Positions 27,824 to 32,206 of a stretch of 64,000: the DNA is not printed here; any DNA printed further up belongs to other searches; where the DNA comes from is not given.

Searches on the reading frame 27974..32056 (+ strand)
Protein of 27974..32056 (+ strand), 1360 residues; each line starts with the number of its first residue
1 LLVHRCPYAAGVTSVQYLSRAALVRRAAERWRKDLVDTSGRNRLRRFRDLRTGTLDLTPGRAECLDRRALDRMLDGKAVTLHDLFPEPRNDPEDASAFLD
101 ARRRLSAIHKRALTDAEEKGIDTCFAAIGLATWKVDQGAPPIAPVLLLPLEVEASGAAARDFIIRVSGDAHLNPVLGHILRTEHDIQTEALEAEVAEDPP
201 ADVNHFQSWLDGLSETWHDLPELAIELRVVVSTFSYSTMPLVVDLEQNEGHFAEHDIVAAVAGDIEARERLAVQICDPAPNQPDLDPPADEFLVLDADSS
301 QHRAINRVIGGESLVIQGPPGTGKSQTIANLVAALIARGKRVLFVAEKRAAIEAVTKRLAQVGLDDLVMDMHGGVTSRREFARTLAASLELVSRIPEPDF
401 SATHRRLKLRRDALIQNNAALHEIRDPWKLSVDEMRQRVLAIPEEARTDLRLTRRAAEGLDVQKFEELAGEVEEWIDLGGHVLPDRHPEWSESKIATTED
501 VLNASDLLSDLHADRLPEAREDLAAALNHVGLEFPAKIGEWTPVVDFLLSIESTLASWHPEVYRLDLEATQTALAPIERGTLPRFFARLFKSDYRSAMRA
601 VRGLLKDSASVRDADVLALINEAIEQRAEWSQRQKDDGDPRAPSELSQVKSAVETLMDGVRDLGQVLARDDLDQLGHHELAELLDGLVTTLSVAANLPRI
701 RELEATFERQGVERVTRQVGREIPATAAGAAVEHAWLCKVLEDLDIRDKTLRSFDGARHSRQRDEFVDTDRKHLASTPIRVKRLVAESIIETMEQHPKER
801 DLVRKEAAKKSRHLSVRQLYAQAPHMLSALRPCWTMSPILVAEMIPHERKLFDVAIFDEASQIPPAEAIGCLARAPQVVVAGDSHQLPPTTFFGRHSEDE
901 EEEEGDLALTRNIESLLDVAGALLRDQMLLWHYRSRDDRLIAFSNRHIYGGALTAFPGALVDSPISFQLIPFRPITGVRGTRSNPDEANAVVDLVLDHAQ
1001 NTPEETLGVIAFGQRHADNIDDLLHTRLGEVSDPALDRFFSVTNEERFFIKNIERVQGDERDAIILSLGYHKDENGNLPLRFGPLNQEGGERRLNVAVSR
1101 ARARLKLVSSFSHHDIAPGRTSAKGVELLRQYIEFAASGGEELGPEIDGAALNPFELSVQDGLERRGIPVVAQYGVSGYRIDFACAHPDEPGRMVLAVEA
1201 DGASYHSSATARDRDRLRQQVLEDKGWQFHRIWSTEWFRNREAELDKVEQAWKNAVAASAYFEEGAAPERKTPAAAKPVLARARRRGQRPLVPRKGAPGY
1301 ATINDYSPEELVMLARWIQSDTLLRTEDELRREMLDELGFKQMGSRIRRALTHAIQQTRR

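Call 22: search_protein_families(library=pfam, proteins=[window:27974-32056:+], max_evalue=0.001)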
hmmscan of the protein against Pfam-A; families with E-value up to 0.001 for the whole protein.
window:27974-32056:+ (1360 aa): 11 families
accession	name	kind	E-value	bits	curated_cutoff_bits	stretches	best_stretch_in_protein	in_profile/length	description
PF18741.7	MTES_1575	-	2e-33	114.8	38.2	1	1155-1251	1-95/96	REase_MTES_1575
PF13086.12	AAA_11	-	6.5e-18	65.9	27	2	298-364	3-75/257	AAA domain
PF13087.12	AAA_12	-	5.8e-12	46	27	1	928-1109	19-192/195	AAA domain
PF13195.11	DUF4011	-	2.6e-09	37.7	22.2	1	100-178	76-156/158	Protein of unknown function (DUF4011)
PF13604.12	AAA_30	-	4.6e-09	36.7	27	1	298-359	3-66/191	AAA domain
PF13245.12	AAA_19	-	2e-08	34.9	25.1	1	301-435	1-99/134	AAA domain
PF04480.18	DUF559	-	3.6e-07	30.4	20.6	1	1173-1250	38-106/109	Protein of unknown function (DUF559)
PF04851.21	ResIII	-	2.4e-05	24.7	22.5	1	299-366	6-80/164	Type III restriction enzyme, res subunit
PF00270.35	DEAD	-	5.6e-05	23.4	26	1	300-392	3-98/167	DEAD/DEAH box helicase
PF05127.21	NAT10_TcmA_helicase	-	0.00018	21.8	22.7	0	315-370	1-56/176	RNA cytidine acetyltransferase NAT10/TcmA, helicase domain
PF13191.12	AAA_16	-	0.00095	20.1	32.6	1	303-403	14-113/167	AAA ATPase domain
